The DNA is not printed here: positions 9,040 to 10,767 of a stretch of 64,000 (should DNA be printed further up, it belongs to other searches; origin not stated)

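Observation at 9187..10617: Single polypeptide fusing a GT2 glycosyltransferase to a CE4 (NodB-type) deacetylase across a TM helix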

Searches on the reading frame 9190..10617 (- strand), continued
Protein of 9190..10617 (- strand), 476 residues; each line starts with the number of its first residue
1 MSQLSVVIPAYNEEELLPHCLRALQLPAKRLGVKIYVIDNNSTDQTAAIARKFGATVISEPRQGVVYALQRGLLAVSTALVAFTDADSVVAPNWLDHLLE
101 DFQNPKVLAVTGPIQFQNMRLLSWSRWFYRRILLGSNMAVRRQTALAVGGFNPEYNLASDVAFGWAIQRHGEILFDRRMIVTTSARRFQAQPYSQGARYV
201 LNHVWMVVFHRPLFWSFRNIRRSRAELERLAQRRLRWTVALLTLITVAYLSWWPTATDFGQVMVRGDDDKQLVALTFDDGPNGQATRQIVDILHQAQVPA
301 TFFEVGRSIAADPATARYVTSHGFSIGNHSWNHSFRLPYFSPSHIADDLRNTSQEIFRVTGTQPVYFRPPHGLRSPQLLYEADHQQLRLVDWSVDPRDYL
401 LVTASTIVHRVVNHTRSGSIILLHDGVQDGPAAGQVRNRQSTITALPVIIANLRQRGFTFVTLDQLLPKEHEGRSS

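Call 19: predict_structure(alignment_id=A1)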
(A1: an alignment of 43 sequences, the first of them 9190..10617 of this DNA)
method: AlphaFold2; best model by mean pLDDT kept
length: 476 residues; sequences in the alignment: 43
mean_pLDDT: 92.7   pTM: 0.63
mean pLDDT of the five models: 92.7, 92.5, 91.6, 91.5, 90.6
residues with pLDDT >= 90: 397; 70-90: 60; 50-70: 12; < 50: 7
segments of 3 or more residues with pLDDT < 50: 471-476
pLDDT, mean of each block of 10 residues (from residue 1): 90 97 97 98 97 98 97 97 98 97 97 93 82 93 97 95 95 96 95 93 95 92 93 93 89 59 81 96 96 98 98 98 98 93 97 98 95 89 93 92 95 96 88 82 98 98 86 40
secondary structure, 60 per line:
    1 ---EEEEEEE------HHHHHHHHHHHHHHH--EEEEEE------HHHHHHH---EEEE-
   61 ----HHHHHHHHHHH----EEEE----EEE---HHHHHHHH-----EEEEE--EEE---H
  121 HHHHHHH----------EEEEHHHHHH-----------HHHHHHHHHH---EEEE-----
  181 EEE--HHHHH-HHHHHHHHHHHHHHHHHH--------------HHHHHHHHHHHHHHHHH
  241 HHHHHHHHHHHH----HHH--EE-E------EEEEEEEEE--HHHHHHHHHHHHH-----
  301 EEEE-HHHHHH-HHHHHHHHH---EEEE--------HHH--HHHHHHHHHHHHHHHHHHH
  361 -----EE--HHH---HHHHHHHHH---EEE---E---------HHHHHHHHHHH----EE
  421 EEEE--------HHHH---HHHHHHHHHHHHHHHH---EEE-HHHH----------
elements in order: E4-10 H17-31 E34-39 H46-52 E56-59 H65-75 E80-83 E88-90 H94-101 E107-111 E114-116 H120-127 E138-141 H142-147 H159-168 E172-175 E181-183 H186-190 H192-209 H224-252 E272-280 H283-295 E301-304 H306-311 H313-321 E325-328 H342-360 H376-384 E388-390 H404-414 E419-424 H433-436 H440-455 E459-461 H463-466

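Call 25: fold_search(model_id=the predicted structure, library=pdb)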
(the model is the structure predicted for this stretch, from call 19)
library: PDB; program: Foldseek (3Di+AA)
matches with E <= 10: 1908; with E <= 0.001: 441
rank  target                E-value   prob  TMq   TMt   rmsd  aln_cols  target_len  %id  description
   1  7fbw                  3.5e-21  1.00  0.38  0.95   1.2       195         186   39  Acetylxylan esterase from Caldanaerobacter subterraneus subsp. tengcongensis (released 2021-10-27)
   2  6hm9                  3.0e-20  1.00  0.39  0.68   1.2       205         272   28  Crystal structure of a BA3943 mutant,a CE4 family pseudoenzyme with restored enzymatic activity. (released 2019-10-09)
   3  4l1g_D                8.9e-20  1.00  0.39  0.86   2.0       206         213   33  Crystal structure of the Bc1960 peptidoglycan N-acetylglucosamine deacetylase from Bacillus cereus (released 2014-06-04)
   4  4l1g_A                8.9e-20  1.00  0.39  0.85   2.2       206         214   33  Crystal structure of the Bc1960 peptidoglycan N-acetylglucosamine deacetylase from Bacillus cereus (released 2014-06-04)
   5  7bkf                  2.5e-19  1.00  0.39  0.66   1.3       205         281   26  Crystal structure of WT BA3943, a CE4 family pseudoenzyme from Bacillus Anthracis (released 2021-05-19)
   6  6hpa                  3.3e-19  1.00  0.39  0.67   1.3       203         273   27  Crystal structure of a BA3943 mutant,a CE4 family pseudoenzyme (released 2019-10-09)
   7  5o6y_A                4.8e-19  1.00  0.40  0.86   2.2       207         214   33  Crystal structure of the Bc1960 peptidoglycan N-acetylglucosamine deacetylase in complex with 4-naphthalen-1-yl-~{N}-o (released 2018-06-20)
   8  6h8n_B                1.0e-17  1.00  0.37  0.83   1.7       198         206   32  Structure of peptidoglycan deacetylase PdaC from Bacillus subtilis - mutant D285S (released 2019-11-13)
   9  6h8l_B                2.3e-17  1.00  0.37  0.83   1.7       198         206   32  Structure of peptidoglycan deacetylase PdaC from Bacillus subtilis (released 2019-11-13)
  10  4m1b_A                2.5e-17  1.00  0.39  0.90   2.6       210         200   26  Structural Determination of BA0150, a Polysaccharide Deacetylase from Bacillus anthracis (released 2014-02-12)
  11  6h8n_A                3.3e-17  1.00  0.37  0.84   1.8       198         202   32  Structure of peptidoglycan deacetylase PdaC from Bacillus subtilis - mutant D285S (released 2019-11-13)
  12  2c1i                  4.0e-17  1.00  0.37  0.46   1.9       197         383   29  Structure of Streptococcus pneumoniae peptidoglycan deacetylase (SpPgdA) D 275 N Mutant. (released 2005-09-20)
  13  5lfz                  4.3e-17  1.00  0.36  0.83   2.2       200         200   30  T48 deacetylase (released 2017-08-02)
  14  6h8l_A                6.5e-17  1.00  0.37  0.84   1.9       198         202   32  Structure of peptidoglycan deacetylase PdaC from Bacillus subtilis (released 2019-11-13)
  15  2cc0_A                6.9e-17  1.00  0.35  0.86   2.1       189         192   30  Family 4 carbohydrate esterase from Streptomyces lividans in complex with acetate (released 2006-01-23)
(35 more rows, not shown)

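Call 36: search_protein_families(library=pfam, proteins=[P0054, P0072, P0080, P0067, P0113, P0022, P0044, P0075], max_evalue=0.001)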
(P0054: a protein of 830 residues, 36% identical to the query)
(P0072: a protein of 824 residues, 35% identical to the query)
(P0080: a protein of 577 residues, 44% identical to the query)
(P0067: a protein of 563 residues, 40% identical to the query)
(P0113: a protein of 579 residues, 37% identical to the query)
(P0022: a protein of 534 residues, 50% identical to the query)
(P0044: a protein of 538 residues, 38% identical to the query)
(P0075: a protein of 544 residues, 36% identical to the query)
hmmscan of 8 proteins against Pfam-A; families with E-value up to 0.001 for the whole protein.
P0054 (830 aa): 6 families
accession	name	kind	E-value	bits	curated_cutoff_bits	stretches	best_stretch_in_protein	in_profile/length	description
PF01522.26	Polysacc_deac_1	-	9.9e-34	116.4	23.1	1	614-732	7-124/124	Polysaccharide deacetylase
PF00535.33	Glycos_transf_2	-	1.2e-28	100.6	23.3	1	346-470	1-131/168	Glycosyl transferase family 2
PF13641.12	Glyco_tranf_2_3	-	9.7e-12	45.8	27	1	345-472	3-141/230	Glycosyltransferase like family 2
PF13506.12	Glyco_transf_21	-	7.9e-05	22.6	21.7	1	410-539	22-167/174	Glycosyl transferase family 21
PF10096.14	DUF2334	-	0.00011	22.3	26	1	628-678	18-79/203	Uncharacterized protein conserved in bacteria (DUF2334)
PF03706.18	LPG_synthase_TM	-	0.00023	21.1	33.4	1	42-304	15-301/302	Lysylphosphatidylglycerol synthase TM region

P0072 (824 aa): 4 families
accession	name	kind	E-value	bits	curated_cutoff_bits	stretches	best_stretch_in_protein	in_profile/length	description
PF01522.26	Polysacc_deac_1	-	1.4e-34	119.2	23.1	1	612-734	3-124/124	Polysaccharide deacetylase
PF00535.33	Glycos_transf_2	-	3.1e-32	112.2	23.3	1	349-467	1-125/168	Glycosyl transferase family 2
PF13641.12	Glyco_tranf_2_3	-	1.5e-10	41.9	27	1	348-453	3-118/230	Glycosyltransferase like family 2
PF10111.15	Glyco_tranf_2_2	-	0.00036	20.5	27.3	0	349-441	1-101/276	Glycosyltransferase like family 2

P0080 (577 aa): 6 families
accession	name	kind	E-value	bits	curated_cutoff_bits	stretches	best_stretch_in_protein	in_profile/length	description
PF00535.33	Glycos_transf_2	-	4.4e-34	118.3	23.3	1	9-139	1-132/168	Glycosyl transferase family 2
PF01522.26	Polysacc_deac_1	-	2.9e-30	105.2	23.1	1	347-470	2-123/124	Polysaccharide deacetylase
PF13641.12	Glyco_tranf_2_3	-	2.7e-11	44.4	27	1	8-181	3-196/230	Glycosyltransferase like family 2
PF13632.12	Glyco_trans_2_3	-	5.5e-08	33.3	27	1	84-195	1-123/198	Glycosyl transferase family group 2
PF13506.12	Glyco_transf_21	-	8.5e-08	32.3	21.7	1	74-198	23-157/174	Glycosyl transferase family 21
PF10111.15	Glyco_tranf_2_2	-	2.2e-06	27.8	27.3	1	9-194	1-214/276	Glycosyltransferase like family 2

P0067 (563 aa): 7 families
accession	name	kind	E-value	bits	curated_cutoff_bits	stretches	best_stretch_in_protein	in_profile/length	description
PF00535.33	Glycos_transf_2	-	6.6e-32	111.2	23.3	1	9-130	1-127/168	Glycosyl transferase family 2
PF01522.26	Polysacc_deac_1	-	9.6e-32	110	23.1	1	353-475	3-123/124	Polysaccharide deacetylase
PF13641.12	Glyco_tranf_2_3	-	9.5e-14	52.4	27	1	8-184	3-198/230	Glycosyltransferase like family 2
PF10111.15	Glyco_tranf_2_2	-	1.5e-10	41.5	27.3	1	9-195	1-214/276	Glycosyltransferase like family 2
PF13632.12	Glyco_trans_2_3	-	4.2e-09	36.9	27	1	85-201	2-128/198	Glycosyl transferase family group 2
PF13506.12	Glyco_transf_21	-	8.7e-09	35.5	21.7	1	74-200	23-158/174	Glycosyl transferase family 21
PF12804.13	NTP_transf_3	-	9.5e-06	26.3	27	1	33-118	36-123/160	MobA-like NTP transferase domain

P0113 (579 aa): 6 families
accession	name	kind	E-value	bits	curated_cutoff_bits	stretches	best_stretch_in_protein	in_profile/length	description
PF00535.33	Glycos_transf_2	-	1.4e-31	110.1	23.3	1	9-127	1-124/168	Glycosyl transferase family 2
PF01522.26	Polysacc_deac_1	-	8.5e-31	106.9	23.1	1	352-471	3-120/124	Polysaccharide deacetylase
PF13641.12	Glyco_tranf_2_3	-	5.8e-15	56.4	27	1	8-201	3-216/230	Glycosyltransferase like family 2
PF13632.12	Glyco_trans_2_3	-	1.3e-12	48.4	27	1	84-266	1-178/198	Glycosyl transferase family group 2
PF10111.15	Glyco_tranf_2_2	-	2.3e-09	37.6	27.3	1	9-195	1-214/276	Glycosyltransferase like family 2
PF13506.12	Glyco_transf_21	-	9.7e-09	35.4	21.7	1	75-200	24-158/174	Glycosyl transferase family 21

P0022 (534 aa): 5 families
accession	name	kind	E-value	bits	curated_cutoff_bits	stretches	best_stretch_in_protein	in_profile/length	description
PF01522.26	Polysacc_deac_1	-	5.7e-30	104.3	23.1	1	268-390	3-123/124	Polysaccharide deacetylase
PF00535.33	Glycos_transf_2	-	3.1e-26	92.7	23.3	1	6-122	1-122/168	Glycosyl transferase family 2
PF13641.12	Glyco_tranf_2_3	-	1.5e-14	55.1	27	1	4-117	2-125/230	Glycosyltransferase like family 2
PF13506.12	Glyco_transf_21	-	2e-09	37.6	21.7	0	67-116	19-68/174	Glycosyl transferase family 21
PF13632.12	Glyco_trans_2_3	-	0.00066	20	27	0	134-174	72-112/198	Glycosyl transferase family group 2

P0044 (538 aa): 4 families
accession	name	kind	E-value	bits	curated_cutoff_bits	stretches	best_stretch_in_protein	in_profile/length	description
PF00535.33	Glycos_transf_2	-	1.3e-33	116.8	23.3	1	5-160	1-164/168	Glycosyl transferase family 2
PF01522.26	Polysacc_deac_1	-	4.6e-29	101.3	23.1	1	287-396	2-109/124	Polysaccharide deacetylase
PF13641.12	Glyco_tranf_2_3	-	7.6e-16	59.3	27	1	3-186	2-198/230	Glycosyltransferase like family 2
PF13632.12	Glyco_trans_2_3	-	1.4e-06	28.7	27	1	80-191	1-115/198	Glycosyl transferase family group 2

P0075 (544 aa): 4 families
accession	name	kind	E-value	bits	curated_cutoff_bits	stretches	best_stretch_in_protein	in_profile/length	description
PF00535.33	Glycos_transf_2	-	2.8e-31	109.2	23.3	1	36-192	1-165/168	Glycosyl transferase family 2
PF01522.26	Polysacc_deac_1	-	7.2e-30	103.9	23.1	1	322-429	5-110/124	Polysaccharide deacetylase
PF13641.12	Glyco_tranf_2_3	-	9.4e-14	52.4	27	1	32-218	1-199/230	Glycosyltransferase like family 2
PF13632.12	Glyco_trans_2_3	-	9.8e-11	42.3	27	1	111-222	1-115/198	Glycosyl transferase family group 2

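Call 48: find_encoding_contigs(protein=P0054, flank=10000, max_places=2)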
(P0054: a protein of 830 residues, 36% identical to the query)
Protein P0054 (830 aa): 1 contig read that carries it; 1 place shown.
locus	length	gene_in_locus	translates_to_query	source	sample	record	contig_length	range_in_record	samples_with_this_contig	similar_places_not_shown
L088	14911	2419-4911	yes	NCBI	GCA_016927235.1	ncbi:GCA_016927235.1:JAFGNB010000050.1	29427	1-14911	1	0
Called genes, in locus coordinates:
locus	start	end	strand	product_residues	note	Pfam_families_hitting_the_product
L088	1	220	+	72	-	PF02954:HTH_8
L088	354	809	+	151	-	-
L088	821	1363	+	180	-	PF00691:OmpA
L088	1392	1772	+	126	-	-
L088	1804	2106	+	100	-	-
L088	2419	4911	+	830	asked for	PF13506:Glyco_transf_21 (faint), PF00535:Glycos_transf_2, PF13641:Glyco_tranf_2_3, PF01522:Polysacc_deac_1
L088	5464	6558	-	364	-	PF13439:Glyco_transf_4 (weak), PF20706:GT4-conflict, PF00534:Glycos_transf_1, PF13692:Glyco_trans_1_4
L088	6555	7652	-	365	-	PF13439:Glyco_transf_4 (weak), PF13579:Glyco_trans_4_4, PF13692:Glyco_trans_1_4 (weak), PF13524:Glyco_trans_1_2 (faint)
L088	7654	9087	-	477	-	PF04055:Radical_SAM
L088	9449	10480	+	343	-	-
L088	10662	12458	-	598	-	PF03781:FGE-sulfatase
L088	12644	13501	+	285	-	PF00588:SpoU_methylase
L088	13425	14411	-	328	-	PF01118:Semialdhyde_dh, PF22698:Semialdhyde_dhC_1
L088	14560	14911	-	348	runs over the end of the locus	-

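Call 55: find_encoding_contigs(protein=P0064, flank=10000, max_places=1)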
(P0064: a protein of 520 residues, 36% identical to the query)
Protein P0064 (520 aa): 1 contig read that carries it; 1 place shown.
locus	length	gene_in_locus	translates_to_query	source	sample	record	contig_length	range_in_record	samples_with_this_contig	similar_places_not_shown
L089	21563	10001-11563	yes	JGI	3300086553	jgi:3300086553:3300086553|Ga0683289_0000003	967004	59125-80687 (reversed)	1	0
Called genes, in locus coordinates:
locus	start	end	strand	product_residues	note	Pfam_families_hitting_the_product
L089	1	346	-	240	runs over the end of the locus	PF00072:Response_reg, PF00486:Trans_reg_C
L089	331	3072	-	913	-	PF02702:KdpD, PF00582:Usp (faint), PF13493:DUF4118, PF13492:GAF_3, PF00512:HisKA, PF02518:HATPase_c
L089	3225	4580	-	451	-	PF07642:BBP2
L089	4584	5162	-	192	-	PF02669:KdpC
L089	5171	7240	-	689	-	PF00122:E1-E2_ATPase, PF00702:Hydrolase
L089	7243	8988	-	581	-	PF03814:KdpA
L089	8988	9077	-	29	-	PF09604:Potass_KdpF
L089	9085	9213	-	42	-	-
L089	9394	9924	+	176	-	-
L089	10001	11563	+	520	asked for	PF00535:Glycos_transf_2, PF13641:Glyco_tranf_2_3, PF13632:Glyco_trans_2_3, PF01522:Polysacc_deac_1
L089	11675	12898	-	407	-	-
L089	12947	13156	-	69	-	-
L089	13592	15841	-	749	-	PF07719:TPR_2 (faint), PF13371:TPR_9 (weak), PF13432:TPR_16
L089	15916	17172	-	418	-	-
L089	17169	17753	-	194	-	PF00034:Cytochrom_C (weak), PF13442:Cytochrome_CBB3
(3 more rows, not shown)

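Call 56: find_encoding_contigs(protein=P0038, flank=10000, max_places=1)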
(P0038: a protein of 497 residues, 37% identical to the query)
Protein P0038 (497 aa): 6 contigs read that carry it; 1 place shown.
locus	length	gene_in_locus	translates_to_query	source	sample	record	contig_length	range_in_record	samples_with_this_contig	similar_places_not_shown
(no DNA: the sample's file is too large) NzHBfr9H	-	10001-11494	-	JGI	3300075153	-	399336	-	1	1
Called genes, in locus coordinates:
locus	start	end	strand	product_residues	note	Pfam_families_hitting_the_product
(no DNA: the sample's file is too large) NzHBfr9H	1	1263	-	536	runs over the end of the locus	PF20154:LNT_N, PF00795:CN_hydrolase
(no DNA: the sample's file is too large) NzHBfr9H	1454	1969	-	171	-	PF01613:Flavin_Reduct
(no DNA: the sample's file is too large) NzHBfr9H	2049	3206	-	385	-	PF13506:Glyco_transf_21 (weak), PF13641:Glyco_tranf_2_3, PF00535:Glycos_transf_2, PF13632:Glyco_trans_2_3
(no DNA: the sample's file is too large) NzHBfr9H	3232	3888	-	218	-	PF02353:CMAS (weak), PF08003:Methyltransf_9, PF13489:Methyltransf_23, PF07021:MetW, PF13847:Methyltransf_31, PF08241:Methyltransf_11, PF08242:Methyltransf_12, PF13649:Methyltransf_25, +1 more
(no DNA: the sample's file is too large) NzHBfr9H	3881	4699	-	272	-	PF01522:Polysacc_deac_1, PF11959:DUF3473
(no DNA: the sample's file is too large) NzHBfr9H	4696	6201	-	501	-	PF02310:B12-binding, PF04055:Radical_SAM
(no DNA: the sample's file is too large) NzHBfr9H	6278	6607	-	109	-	PF00085:Thioredoxin, PF13098:Thioredoxin_2 (weak), PF13905:Thioredoxin_8 (faint)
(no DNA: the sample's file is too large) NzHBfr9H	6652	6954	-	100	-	-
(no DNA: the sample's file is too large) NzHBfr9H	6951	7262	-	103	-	-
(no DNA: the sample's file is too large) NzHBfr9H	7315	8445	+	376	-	PF00069:Pkinase, PF07714:PK_Tyr_Ser-Thr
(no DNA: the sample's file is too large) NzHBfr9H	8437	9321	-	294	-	PF01551:Peptidase_M23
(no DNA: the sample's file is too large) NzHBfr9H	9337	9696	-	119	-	-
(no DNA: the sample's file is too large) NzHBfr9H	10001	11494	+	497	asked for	PF00535:Glycos_transf_2, PF13641:Glyco_tranf_2_3, PF01522:Polysacc_deac_1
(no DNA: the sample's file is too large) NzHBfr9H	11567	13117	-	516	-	PF02310:B12-binding (weak), PF04055:Radical_SAM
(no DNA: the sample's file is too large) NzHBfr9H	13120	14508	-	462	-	-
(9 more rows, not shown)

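Call 57: find_encoding_contigs(protein=P0063, flank=10000, max_places=1)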
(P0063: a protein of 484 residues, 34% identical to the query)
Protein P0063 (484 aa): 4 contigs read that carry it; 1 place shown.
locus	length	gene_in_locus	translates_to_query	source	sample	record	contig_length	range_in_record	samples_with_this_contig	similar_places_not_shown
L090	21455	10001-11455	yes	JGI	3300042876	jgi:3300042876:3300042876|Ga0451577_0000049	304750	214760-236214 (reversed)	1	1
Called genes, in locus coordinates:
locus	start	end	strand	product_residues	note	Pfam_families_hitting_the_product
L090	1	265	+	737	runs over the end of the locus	PF07944:Beta-AFase-like_GH127_cat, PF20736:Glyco_hydro127M, PF16375:DUF4986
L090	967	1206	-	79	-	PF01797:Y1_Tnp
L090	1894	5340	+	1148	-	PF09479:Flg_new (faint), PF18998:Flg_new_2, PF09603:Fib_succ_major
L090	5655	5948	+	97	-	-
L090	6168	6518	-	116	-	-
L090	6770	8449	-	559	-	PF05345:He_PIG (weak)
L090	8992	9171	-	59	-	-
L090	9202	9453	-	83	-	-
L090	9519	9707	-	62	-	-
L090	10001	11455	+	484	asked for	PF00535:Glycos_transf_2, PF13506:Glyco_transf_21 (faint), PF13641:Glyco_tranf_2_3, PF01522:Polysacc_deac_1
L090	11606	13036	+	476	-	PF05221:AdoHcyase, PF00670:AdoHcyase_NAD, PF02826:2-Hacid_dh_C (weak)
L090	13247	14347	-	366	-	PF04055:Radical_SAM, PF06968:BATS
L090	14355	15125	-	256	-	PF05690:ThiG, PF00977:His_biosynth (weak)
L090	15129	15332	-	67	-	PF02597:ThiS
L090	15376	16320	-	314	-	PF25084:LbH_EIF2B (faint), PF00132:Hexapep (faint)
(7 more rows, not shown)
